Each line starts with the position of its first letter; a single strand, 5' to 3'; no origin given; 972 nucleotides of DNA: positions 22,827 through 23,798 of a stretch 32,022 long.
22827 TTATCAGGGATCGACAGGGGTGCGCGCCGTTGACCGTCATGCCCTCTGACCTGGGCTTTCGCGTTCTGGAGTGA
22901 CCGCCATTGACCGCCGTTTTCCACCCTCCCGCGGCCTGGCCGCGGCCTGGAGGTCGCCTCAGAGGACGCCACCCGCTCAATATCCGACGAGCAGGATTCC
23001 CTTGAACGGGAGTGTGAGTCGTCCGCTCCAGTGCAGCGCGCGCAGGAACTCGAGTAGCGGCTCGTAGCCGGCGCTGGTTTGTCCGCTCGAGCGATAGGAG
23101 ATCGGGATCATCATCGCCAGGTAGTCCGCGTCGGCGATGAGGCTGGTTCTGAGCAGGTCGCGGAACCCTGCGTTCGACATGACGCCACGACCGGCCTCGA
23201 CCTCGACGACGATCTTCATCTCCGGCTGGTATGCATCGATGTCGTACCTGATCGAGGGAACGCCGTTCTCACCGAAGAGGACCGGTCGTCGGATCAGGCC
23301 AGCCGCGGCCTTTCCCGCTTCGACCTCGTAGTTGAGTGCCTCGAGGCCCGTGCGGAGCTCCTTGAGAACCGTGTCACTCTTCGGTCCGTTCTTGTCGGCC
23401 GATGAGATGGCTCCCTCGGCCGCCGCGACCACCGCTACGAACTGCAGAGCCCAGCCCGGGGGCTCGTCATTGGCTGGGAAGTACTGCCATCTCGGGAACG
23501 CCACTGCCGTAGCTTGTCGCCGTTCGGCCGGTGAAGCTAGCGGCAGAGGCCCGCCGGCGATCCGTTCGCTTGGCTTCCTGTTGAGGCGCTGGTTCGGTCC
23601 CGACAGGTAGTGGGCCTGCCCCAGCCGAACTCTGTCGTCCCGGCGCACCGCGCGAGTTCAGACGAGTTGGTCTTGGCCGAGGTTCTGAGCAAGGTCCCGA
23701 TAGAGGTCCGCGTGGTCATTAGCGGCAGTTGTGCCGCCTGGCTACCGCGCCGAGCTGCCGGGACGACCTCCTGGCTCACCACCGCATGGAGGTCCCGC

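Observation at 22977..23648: Orphan BamHI/BglII-like nuclease candidate on the island with no methyltransferase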

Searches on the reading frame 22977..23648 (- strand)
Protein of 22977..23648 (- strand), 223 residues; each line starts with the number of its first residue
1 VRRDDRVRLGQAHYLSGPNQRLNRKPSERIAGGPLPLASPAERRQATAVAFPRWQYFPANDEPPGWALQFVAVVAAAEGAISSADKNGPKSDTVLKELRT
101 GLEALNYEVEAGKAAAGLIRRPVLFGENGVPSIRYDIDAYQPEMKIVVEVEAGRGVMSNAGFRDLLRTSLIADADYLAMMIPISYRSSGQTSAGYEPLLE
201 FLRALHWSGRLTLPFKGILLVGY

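Call 3: search_protein_families(library=pfam, proteins=[window:22977-23648:-], max_evalue=10)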
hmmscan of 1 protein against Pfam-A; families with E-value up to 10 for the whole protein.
window:22977-23648:- (223 aa): 0 families
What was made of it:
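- No sequence-profile match to Pfam BamHI or BglII families (call 3).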

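Call 4: search_protein_families(library=ncbifam, proteins=[window:22977-23648:-], max_evalue=10)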
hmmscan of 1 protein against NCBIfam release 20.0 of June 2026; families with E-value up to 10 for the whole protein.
window:22977-23648:- (223 aa): 0 families

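Call 6: search_solved_structures(query=window:22977-23648:-, max_evalue=10, show_alignments=3)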
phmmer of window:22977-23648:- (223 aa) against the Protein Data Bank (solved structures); distinct sequences matched with E-value up to 10: 0.

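Call 8: find_homologous_proteins(query=window:22977-23648:-, max_evalue=0.001)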
Query window:22977-23648:- (223 aa): 442 proteins with E <= 0.001 among 2961 candidates; the best 120 are listed.
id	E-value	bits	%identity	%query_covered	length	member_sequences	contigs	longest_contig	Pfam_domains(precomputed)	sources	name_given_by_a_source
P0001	6.7e-143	492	100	100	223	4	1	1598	-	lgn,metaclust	metaclust:\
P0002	6.9e-100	351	87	84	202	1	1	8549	-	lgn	-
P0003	7.8e-98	344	90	78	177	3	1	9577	-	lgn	-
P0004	1.3e-79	285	74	78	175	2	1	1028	-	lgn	-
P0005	5.4e-79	283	71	81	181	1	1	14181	-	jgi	jgi:hypothetical protein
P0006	1.4e-60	223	71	66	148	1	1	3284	-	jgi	jgi:hypothetical protein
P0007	5.8e-53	198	56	78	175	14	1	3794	PF26497.1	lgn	-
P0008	7.8e-52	194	55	78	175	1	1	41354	-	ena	-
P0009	3.0e-51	192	55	78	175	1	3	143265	-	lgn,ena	-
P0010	3.3e-51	192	55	78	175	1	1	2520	PF26497.1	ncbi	-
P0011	4.0e-51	192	54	78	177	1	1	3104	PF26497.1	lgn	-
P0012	9.7e-51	190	53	78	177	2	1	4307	PF26497.1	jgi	jgi:hypothetical protein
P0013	1.5e-50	190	52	78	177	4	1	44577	PF26497.1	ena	-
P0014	2.7e-50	189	56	78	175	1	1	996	PF26497.1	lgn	-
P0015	3.4e-50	189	50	84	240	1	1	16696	-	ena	-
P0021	1.7e-49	186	51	78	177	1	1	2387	PF26497.1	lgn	-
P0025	1.3e-48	183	54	78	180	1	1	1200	PF26497.1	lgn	-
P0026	1.4e-48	183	52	81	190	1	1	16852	-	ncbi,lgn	-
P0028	1.7e-48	183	52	78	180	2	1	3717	PF26497.1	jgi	-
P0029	1.8e-48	183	53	78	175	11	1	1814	PF26497.1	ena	-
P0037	8.6e-48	181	51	78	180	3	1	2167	PF26497.1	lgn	-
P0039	1.1e-47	180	52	78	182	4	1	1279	PF26497.1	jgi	jgi:hypothetical protein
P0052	4.0e-47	179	51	78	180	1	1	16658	PF26497.1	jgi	jgi:hypothetical protein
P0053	4.1e-47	179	51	78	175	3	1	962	PF26497.1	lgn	-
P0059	9.6e-47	177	53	78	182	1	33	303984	-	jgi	jgi:hypothetical protein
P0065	1.6e-46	177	53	78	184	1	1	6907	-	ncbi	-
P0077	5.4e-46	175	51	78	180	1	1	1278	-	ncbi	-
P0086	1.9e-45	173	51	78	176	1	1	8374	-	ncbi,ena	-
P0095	3.6e-45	172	51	81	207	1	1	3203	PF26497.1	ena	-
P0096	3.8e-45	172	51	78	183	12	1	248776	PF26497.1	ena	-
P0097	3.8e-45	172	51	78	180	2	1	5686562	-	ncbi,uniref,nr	ncbi:hypothetical protein [Pseudonocardia alni]|uniref:Restriction endonuclease BglII n=1 Tax=Pseudo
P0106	6.3e-45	171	48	78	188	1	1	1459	PF26497.1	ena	-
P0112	9.0e-45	171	51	78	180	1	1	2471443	-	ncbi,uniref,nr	ncbi:hypothetical protein [Demequina aestuarii]|uniref:hypothetical protein n=1 Tax=Demequina aestua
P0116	1.4e-44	170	50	78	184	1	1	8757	PF26497.1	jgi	jgi:hypothetical protein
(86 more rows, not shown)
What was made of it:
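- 22977..23504 (-): Nuclease gene, 175 aa, BamHI/BglII-fold PD-(D/E)XK endonuclease. Catalytic candidates are E62, D90, E101 and E103 in 175-aa numbering. Homologue lengths (call 8).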

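Call 9: search_protein_families(library=pfam, proteins=[P0007, P0097, P0012, P0096, P0003], max_evalue=10)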
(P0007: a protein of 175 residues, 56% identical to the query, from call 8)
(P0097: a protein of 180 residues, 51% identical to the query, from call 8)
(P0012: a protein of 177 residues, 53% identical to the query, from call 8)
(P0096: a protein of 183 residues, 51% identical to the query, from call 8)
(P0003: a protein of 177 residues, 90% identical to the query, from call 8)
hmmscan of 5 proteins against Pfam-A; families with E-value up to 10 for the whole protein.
P0007 (175 aa): 0 families

P0097 (180 aa): 0 families

P0012 (177 aa): 0 families

P0096 (183 aa): 0 families

P0003 (177 aa): 0 families
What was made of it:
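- On BamHI/BglII/BstYI-like restriction endonuclease fold (PD-(D/E)XK superfamily): No Pfam or NCBIfam hit at E up to 10 (calls 3, 4, 9).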

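Call 18: find_encoding_contigs(protein=P0097, flank=8000, max_places=3)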
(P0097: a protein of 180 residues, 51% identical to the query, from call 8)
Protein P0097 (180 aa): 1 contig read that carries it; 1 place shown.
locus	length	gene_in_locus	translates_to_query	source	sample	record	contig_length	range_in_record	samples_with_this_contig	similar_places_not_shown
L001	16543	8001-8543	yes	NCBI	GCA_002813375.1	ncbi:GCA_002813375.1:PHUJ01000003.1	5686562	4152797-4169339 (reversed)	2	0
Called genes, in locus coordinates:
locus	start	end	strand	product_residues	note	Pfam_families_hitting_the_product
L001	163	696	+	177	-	PF21805:Imm5_like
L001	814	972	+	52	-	-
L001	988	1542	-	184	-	PF01872:RibD_C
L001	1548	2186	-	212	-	PF01872:RibD_C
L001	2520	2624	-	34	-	-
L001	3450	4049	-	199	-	-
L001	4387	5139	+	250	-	PF13185:GAF_2, PF03861:ANTAR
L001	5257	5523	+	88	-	-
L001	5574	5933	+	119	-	-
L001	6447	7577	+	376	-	-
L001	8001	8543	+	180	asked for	-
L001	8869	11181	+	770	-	-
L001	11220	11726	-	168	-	PF00583:Acetyltransf_1, PF13508:Acetyltransf_7, PF13673:Acetyltransf_10 (weak), PF08445:FR47 (weak)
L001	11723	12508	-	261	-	PF00392:GntR, PF07702:UTRA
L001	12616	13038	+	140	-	-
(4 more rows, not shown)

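Call 19: find_encoding_contigs(protein=P0112, flank=8000, max_places=3)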
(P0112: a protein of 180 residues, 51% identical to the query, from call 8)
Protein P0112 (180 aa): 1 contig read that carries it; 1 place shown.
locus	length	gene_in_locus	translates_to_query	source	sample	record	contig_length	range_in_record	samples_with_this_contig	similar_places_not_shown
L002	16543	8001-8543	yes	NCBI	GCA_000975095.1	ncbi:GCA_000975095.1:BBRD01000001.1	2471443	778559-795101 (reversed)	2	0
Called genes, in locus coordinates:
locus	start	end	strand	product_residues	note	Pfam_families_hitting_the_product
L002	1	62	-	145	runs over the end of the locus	-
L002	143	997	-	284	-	PF12698:ABC2_membrane_3, PF01061:ABC2_membrane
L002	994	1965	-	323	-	PF00005:ABC_tran, PF13304:AAA_21 (faint), PF13732:DrrA1-3_C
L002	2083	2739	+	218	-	PF13305:TetR_C_33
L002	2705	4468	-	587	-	PF03704:BTAD, PF13424:TPR_12 (weak)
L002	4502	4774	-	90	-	-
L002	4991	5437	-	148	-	PF12802:MarR_2, PF01047:MarR, PF13412:HTH_24 (weak)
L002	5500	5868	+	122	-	PF00903:Glyoxalase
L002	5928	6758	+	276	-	PF00561:Abhydrolase_1, PF12146:Hydrolase_4 (weak), PF12697:Abhydrolase_6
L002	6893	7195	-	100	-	PF04248:NTP_transf_9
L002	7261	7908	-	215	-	PF01488:Shikimate_DH (faint), PF02826:2-Hacid_dh_C (weak), PF03446:NAD_binding_2 (weak), PF03807:F420_oxidored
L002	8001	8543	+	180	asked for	-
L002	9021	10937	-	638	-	PF09369:MZB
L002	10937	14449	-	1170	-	PF00271:Helicase_C (weak)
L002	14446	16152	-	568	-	PF08378:NERD, PF13245:AAA_19 (weak), PF13538:UvrD_C_2 (weak)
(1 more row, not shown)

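Call 20: find_encoding_contigs(protein=P0003, flank=10000, max_places=3)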
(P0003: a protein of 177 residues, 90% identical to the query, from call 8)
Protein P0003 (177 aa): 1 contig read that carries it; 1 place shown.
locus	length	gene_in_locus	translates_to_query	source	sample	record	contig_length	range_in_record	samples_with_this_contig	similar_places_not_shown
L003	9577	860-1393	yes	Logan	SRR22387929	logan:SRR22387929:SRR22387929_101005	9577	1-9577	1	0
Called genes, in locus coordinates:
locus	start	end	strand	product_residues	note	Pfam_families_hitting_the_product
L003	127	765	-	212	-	PF23913:DUF7255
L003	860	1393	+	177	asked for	-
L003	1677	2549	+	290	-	-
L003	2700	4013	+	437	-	PF00145:DNA_methylase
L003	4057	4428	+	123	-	PF03852:Vsr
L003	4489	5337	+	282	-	-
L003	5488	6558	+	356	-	PF03235:GmrSD_N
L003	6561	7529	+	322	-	PF04607:RelA_SpoT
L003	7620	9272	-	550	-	PF10592:AIPR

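Call 21: find_encoding_contigs(protein=P0005, flank=10000, max_places=3)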
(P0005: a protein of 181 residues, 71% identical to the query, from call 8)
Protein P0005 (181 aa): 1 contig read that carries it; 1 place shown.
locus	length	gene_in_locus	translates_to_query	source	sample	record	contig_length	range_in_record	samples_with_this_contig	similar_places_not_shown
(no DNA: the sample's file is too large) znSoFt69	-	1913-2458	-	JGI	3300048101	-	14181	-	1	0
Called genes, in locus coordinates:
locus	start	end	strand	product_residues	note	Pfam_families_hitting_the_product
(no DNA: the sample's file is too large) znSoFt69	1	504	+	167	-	?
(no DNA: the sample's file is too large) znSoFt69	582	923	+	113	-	PF13466:STAS_2 (weak)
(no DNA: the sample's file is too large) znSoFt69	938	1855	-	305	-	PF13391:HNH_2 (weak)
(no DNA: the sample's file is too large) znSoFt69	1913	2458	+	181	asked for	-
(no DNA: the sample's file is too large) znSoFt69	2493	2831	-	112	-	-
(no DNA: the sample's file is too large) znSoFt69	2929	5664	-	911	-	PF13191:AAA_16, PF00196:GerE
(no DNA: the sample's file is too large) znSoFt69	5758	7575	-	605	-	-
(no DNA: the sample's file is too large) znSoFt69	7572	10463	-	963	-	PF13360:PQQ_2, PF13570:Beta-prop_ACSF4, PF01011:PQQ (faint), PF13360:PQQ_2, PF13570:Beta-prop_ACSF4, PF13360:PQQ_2, PF13570:Beta-prop_ACSF4, PF13360:PQQ_2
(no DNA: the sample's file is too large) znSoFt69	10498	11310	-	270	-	-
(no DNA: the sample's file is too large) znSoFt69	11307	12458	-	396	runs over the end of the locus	PF12773:DZR (faint), PF13240:Zn_Ribbon_1 (weak)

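Call 22: find_encoding_contigs(protein=P0059, flank=8000, max_places=4)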
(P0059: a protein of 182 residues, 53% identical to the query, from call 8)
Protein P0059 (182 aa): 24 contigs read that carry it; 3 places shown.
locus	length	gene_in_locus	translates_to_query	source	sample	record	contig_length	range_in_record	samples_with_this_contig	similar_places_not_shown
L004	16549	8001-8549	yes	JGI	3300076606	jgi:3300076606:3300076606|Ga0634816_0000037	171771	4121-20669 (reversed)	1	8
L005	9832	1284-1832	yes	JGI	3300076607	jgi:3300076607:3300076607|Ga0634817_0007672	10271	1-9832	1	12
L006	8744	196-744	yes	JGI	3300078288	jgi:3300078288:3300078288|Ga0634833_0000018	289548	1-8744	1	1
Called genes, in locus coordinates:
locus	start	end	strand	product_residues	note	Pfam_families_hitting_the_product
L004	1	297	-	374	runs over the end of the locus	PF07508:Recombinase (weak), PF13408:Zn_ribbon_recom (weak)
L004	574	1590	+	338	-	-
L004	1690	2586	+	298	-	-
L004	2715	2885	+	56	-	-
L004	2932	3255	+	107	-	-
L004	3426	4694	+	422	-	PF00589:Phage_integrase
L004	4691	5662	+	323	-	PF08378:NERD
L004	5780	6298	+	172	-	PF24716:WapI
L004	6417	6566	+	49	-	-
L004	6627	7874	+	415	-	PF00872:Transposase_mut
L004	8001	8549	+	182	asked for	-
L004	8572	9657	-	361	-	PF01555:N6_N4_Mtase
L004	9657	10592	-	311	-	-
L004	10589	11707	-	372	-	-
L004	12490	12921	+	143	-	-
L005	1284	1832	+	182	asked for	-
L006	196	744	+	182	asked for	-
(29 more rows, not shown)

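Call 45: search_protein_families(library=pfam, alignment_id=A2, max_evalue=0.00001)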
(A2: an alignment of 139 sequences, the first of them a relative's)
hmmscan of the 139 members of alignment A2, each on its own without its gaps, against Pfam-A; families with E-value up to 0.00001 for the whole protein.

A. member 1, L001:6447-7577:+ (376 aa): 0 families

B. families by the number of members that match (of 139 scanned): 124 families (the first 25 are shown)
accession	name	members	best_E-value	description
PF00145.23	DNA_methylase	6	1.9e-57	C-5 cytosine-specific DNA methylase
PF13304.12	AAA_21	5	1.3e-24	AAA domain, putative AbiEii toxin, Type IV TA system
PF00709.27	Adenylsucc_synt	3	1.9e-162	Adenylosuccinate synthetase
PF00701.28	DHDPS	3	9.9e-86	Dihydrodipicolinate synthetase family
PF00005.33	ABC_tran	3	1.9e-33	ABC transporter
PF13302.13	Acetyltransf_3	3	1.8e-27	Acetyltransferase (GNAT) domain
PF00665.32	rve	3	2.4e-23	Integrase core domain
PF20296.3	MTaX1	3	9.1e-19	Methylase-associated X1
PF00583.31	Acetyltransf_1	3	9.9e-14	Acetyltransferase (GNAT) family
PF13683.12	rve_3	3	1.1e-10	Integrase core domain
PF02774.23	Semialdhyde_dhC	2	3.5e-46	Semialdehyde dehydrogenase, dimerisation domain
PF01118.30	Semialdhyde_dh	2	4.6e-30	Semialdehyde dehydrogenase, NAD binding domain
PF00589.27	Phage_integrase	2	1.1e-28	Phage integrase family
PF04055.27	Radical_SAM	2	1.4e-21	Radical SAM superfamily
PF03807.23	F420_oxidored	2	9.9e-20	NADP oxidoreductase coenzyme F420-dependent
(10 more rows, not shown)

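Call 54: list_cluster_members(proteins=[P0001, P0097, P0010, P0065, P0077, P0086, P0026, P0112])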
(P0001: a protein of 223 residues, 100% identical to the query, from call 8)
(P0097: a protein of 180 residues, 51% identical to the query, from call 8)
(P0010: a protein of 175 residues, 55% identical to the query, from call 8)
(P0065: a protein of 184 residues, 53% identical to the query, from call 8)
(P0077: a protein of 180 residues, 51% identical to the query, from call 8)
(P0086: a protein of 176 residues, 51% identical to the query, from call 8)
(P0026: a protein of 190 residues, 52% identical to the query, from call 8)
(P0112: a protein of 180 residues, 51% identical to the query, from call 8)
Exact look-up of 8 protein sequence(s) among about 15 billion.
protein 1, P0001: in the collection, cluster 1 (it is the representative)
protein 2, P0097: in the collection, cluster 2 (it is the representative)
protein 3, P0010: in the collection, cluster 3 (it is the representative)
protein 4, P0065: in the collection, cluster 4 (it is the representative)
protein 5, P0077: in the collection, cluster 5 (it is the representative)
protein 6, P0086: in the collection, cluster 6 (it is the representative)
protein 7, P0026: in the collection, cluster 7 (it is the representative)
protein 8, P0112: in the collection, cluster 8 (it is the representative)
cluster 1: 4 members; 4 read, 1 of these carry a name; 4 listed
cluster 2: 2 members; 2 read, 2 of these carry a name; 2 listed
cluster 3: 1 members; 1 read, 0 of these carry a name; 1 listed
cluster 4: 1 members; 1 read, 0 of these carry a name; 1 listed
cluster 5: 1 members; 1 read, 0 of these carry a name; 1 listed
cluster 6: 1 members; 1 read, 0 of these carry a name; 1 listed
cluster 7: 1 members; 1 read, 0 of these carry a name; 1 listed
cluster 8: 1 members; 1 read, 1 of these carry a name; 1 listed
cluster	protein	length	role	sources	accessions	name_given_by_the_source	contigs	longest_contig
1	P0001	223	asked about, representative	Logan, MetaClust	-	\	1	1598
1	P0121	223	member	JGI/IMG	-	-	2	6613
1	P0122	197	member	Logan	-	-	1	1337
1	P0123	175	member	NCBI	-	-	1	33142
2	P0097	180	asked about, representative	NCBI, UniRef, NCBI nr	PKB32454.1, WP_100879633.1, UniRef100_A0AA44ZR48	hypothetical protein [Pseudonocardia alni] | Restriction endonuclease BglII n=1 Tax=Pseudonocardia alni TaxID=33907 ...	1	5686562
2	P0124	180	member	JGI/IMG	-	hypothetical protein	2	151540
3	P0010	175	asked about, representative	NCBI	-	-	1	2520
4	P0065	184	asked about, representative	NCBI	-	-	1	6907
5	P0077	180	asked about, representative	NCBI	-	-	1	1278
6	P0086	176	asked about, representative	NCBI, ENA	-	-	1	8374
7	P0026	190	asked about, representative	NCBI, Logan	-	-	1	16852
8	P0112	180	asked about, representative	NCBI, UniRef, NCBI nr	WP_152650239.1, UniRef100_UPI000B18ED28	hypothetical protein [Demequina aestuarii] | hypothetical protein n=1 Tax=Demequina aestuarii TaxID=327095 RepID=UPI000B18ED28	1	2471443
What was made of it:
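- Closest known: BglII. Same: One UniRef entry names a homologue 'Restriction endonuclease BglII' (calls 8, 54).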

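Call 56: find_encoding_contigs(protein=P0002, flank=10000, max_places=3)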
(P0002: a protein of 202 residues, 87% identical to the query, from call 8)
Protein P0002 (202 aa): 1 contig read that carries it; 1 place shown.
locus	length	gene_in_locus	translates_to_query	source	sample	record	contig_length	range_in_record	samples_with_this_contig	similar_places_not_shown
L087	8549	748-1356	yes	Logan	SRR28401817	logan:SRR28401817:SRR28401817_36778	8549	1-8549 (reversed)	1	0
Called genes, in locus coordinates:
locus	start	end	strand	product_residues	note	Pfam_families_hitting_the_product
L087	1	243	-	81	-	?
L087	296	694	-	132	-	PF23913:DUF7255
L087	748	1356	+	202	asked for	-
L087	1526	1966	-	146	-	PF00589:Phage_integrase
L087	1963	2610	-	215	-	PF26003:Integrase_N_phage, PF14659:Phage_int_SAM_3 (weak), PF22022:Phage_int_M (weak)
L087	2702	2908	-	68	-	PF12728:HTH_17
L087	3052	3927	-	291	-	-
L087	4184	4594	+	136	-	-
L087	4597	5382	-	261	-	-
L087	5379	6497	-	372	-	PF13271:DUF4062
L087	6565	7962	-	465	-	PF18862:ApeA_NTD1, PF18739:HEPN_Apea (weak)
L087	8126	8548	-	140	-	?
